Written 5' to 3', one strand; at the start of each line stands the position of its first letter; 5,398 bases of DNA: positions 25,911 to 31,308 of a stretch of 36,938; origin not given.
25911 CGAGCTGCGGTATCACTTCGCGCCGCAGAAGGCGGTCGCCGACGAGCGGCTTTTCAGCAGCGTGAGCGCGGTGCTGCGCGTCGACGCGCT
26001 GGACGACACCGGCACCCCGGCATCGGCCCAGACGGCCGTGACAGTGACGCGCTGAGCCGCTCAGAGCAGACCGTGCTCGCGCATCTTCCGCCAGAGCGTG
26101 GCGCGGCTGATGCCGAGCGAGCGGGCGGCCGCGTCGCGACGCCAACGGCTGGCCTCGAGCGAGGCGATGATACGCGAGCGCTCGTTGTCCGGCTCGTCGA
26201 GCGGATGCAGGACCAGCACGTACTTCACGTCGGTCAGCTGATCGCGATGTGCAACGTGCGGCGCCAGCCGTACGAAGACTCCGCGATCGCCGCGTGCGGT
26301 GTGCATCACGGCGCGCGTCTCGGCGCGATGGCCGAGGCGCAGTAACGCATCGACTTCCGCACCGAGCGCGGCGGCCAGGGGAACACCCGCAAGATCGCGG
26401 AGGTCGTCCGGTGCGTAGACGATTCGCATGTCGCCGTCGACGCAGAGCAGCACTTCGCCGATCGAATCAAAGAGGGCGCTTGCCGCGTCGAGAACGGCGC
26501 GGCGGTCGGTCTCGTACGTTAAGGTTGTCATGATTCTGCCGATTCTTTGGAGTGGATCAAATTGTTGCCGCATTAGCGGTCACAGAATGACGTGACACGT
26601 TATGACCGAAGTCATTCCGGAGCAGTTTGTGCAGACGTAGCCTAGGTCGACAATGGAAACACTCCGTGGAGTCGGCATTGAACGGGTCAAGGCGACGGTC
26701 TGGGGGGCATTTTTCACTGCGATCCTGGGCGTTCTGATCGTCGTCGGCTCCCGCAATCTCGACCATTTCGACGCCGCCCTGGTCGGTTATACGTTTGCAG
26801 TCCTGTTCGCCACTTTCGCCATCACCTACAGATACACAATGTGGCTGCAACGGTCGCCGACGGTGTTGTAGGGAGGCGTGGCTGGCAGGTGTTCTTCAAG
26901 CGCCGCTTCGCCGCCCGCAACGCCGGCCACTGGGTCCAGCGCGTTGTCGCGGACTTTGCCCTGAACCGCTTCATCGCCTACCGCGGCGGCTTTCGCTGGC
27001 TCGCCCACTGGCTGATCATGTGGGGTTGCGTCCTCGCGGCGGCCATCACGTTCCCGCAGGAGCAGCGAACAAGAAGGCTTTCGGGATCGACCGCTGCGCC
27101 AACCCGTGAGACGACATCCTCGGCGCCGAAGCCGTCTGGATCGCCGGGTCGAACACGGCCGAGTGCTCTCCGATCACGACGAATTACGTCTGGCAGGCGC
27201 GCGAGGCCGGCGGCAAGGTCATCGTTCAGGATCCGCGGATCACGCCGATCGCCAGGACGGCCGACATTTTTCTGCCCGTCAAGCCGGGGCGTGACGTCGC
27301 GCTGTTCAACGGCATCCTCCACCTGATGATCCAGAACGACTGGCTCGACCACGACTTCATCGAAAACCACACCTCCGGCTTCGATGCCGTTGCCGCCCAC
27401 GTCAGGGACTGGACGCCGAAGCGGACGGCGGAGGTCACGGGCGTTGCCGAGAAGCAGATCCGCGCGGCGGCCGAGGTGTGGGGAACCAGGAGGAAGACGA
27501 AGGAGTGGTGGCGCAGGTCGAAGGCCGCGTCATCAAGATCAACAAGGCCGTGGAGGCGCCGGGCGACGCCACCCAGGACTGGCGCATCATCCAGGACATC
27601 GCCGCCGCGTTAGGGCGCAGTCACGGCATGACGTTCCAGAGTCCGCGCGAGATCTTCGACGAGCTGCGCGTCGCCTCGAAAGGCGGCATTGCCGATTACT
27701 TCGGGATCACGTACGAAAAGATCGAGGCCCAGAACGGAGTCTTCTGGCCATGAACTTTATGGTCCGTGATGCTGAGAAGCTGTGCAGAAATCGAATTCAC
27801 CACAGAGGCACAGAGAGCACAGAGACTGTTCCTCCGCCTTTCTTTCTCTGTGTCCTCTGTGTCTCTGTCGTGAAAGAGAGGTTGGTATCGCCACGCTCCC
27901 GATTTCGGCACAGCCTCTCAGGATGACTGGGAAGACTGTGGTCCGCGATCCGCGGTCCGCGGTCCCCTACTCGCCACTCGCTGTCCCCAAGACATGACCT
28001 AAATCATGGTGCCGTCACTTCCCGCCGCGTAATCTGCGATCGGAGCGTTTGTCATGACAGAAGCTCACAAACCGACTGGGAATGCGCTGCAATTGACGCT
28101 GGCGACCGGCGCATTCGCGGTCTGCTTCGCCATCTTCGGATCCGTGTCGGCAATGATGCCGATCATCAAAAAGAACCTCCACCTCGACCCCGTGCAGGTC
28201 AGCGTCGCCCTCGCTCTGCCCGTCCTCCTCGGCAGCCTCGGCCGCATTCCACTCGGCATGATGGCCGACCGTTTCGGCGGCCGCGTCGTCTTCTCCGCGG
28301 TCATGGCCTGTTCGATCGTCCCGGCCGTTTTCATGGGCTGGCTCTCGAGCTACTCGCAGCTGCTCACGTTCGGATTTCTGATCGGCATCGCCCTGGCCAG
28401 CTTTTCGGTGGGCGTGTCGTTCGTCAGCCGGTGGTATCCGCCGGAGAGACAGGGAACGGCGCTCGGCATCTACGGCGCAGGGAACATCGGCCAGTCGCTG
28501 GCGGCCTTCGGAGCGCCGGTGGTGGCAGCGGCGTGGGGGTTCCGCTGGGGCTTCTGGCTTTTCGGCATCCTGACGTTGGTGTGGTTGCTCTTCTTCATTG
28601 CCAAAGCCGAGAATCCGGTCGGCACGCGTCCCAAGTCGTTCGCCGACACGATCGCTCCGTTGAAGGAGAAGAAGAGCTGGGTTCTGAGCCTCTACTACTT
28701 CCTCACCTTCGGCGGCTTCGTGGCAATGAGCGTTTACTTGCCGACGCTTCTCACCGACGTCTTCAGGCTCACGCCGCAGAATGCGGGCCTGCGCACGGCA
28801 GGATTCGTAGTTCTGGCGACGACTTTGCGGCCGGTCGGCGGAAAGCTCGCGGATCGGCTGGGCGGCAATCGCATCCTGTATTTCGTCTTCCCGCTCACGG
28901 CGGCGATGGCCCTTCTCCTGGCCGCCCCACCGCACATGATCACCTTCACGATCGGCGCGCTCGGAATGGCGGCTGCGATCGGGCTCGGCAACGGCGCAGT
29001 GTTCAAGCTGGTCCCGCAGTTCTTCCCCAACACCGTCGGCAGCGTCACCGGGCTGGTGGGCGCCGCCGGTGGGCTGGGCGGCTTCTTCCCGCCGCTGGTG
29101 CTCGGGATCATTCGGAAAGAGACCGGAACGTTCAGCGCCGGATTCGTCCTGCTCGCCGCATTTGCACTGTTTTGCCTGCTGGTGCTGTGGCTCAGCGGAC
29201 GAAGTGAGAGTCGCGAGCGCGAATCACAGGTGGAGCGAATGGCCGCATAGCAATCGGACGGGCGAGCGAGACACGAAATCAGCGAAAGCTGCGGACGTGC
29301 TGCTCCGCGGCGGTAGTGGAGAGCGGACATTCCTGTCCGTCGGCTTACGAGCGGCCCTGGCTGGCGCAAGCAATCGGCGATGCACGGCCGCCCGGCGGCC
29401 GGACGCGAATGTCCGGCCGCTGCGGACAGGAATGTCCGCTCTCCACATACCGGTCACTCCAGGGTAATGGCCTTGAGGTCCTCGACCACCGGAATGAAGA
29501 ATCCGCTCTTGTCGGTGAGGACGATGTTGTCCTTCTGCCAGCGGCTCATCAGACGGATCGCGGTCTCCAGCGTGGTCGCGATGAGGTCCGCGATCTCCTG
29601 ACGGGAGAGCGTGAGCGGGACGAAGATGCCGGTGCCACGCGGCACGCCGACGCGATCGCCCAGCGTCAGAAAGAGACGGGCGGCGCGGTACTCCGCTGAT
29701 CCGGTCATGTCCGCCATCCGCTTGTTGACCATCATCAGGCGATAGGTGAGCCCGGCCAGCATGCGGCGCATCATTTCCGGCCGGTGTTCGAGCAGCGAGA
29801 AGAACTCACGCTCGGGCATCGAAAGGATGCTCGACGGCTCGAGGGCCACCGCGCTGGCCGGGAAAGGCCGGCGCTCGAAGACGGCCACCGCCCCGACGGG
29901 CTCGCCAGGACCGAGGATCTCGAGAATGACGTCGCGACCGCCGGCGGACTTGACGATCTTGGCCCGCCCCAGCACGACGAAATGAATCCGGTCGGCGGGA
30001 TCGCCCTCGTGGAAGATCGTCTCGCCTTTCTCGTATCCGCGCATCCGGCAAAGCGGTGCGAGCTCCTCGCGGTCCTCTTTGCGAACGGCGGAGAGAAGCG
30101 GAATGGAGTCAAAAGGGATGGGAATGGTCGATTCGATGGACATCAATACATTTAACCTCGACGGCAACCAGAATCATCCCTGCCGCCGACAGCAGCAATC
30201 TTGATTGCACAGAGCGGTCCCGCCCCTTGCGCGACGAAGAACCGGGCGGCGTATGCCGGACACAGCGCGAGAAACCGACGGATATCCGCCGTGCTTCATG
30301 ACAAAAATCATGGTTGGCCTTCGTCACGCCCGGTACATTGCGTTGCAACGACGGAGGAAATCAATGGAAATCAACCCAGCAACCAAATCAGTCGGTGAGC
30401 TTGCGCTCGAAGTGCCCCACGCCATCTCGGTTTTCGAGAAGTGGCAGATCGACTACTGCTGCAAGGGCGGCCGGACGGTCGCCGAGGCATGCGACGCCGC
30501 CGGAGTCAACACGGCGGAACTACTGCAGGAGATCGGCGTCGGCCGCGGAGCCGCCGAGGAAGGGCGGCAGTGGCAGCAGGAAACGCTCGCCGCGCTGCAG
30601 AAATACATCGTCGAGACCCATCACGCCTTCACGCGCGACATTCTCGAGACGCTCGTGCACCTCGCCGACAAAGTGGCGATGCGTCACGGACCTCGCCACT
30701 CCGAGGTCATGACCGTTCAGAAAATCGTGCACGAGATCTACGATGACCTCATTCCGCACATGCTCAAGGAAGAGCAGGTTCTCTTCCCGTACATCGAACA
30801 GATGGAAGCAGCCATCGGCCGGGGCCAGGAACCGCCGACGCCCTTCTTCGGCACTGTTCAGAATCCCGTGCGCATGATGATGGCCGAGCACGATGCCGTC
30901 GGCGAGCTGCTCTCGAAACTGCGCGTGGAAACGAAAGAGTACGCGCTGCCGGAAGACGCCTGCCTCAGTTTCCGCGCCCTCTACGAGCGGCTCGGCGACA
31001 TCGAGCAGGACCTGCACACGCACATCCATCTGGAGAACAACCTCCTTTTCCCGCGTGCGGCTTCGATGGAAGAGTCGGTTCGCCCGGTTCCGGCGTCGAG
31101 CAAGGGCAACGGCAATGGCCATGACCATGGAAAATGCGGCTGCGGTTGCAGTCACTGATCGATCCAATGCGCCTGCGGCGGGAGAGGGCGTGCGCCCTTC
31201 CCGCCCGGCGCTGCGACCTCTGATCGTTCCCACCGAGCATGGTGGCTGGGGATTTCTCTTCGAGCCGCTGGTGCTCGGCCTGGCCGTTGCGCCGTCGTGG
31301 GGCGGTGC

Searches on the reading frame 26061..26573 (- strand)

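Call 64: search_protein_families(library=pfam, proteins=[window:26061-26573:-], max_evalue=0.001)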
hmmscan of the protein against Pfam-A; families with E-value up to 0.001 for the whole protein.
window:26061-26573:- (170 aa): 2 families
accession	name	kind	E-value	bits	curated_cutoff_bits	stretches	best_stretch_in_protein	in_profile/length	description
PF02954.25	HTH_8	-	1.3e-12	47.7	22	1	131-166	6-41/42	Bacterial regulatory protein, Fis family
PF08448.16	PAS_4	-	4.7e-06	27.2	23.1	1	35-136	1-99/110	PAS fold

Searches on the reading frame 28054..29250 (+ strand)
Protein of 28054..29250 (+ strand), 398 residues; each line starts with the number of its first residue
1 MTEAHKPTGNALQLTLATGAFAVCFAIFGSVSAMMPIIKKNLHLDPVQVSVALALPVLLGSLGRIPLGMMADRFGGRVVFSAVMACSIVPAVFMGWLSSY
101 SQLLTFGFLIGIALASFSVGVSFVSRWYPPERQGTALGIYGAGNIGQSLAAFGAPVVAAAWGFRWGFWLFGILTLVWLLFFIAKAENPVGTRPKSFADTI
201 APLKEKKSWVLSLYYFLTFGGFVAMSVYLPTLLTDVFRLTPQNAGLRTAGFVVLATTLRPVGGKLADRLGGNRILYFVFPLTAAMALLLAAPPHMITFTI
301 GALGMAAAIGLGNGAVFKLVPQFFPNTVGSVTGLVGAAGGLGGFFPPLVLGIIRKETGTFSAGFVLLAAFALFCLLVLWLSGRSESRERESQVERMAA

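Call 64: search_protein_families(library=pfam, proteins=[window:28054-29250:+], max_evalue=0.001)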
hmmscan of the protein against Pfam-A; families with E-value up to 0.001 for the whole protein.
window:28054-29250:+ (398 aa): 2 families
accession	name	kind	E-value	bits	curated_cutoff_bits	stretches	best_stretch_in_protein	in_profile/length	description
PF07690.21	MFS_1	-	5.7e-47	160.7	33.4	2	19-345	4-345/347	Major Facilitator Superfamily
PF06779.20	MFS_4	-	0.00087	19.2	26.3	0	71-377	56-362/364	Uncharacterised MFS-type transporter YbfB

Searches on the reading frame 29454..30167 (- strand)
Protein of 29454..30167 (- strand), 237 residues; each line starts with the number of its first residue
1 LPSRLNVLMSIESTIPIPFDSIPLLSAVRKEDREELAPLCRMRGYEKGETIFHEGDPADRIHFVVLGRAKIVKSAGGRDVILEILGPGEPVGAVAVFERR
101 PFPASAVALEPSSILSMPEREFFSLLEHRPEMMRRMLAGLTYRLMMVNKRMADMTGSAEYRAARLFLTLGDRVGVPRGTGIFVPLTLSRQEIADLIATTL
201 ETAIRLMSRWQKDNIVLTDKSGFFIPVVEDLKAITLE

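Call 64: search_protein_families(library=pfam, proteins=[window:29454-30167:-], max_evalue=0.001)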
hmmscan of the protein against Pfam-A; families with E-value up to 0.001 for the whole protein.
window:29454-30167:- (237 aa): 3 families
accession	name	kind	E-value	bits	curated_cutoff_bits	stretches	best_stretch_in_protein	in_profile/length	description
PF00027.35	cNMP_binding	-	1.8e-22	79.5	27.5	1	44-128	3-88/89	Cyclic nucleotide-binding domain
PF13545.12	HTH_Crp_2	-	2.7e-11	43.7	27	1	161-233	2-69/70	Crp-like helix-turn-helix domain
PF00325.26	Crp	-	1e-07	32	21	1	185-213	1-29/32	Bacterial regulatory proteins, crp family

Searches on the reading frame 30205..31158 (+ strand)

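Call 64: search_protein_families(library=pfam, proteins=[window:30205-31158:+], max_evalue=0.001)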
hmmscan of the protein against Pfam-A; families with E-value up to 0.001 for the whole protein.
window:30205-31158:+ (317 aa): 2 families
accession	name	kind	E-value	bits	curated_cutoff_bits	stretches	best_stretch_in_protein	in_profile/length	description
PF04405.19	ScdA_N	-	3e-17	62.4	32.5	1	61-110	3-52/56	Domain of Unknown function (DUF542)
PF01814.28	Hemerythrin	-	3.1e-16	60.4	25.3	1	135-285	5-127/127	Hemerythrin HHE cation binding domain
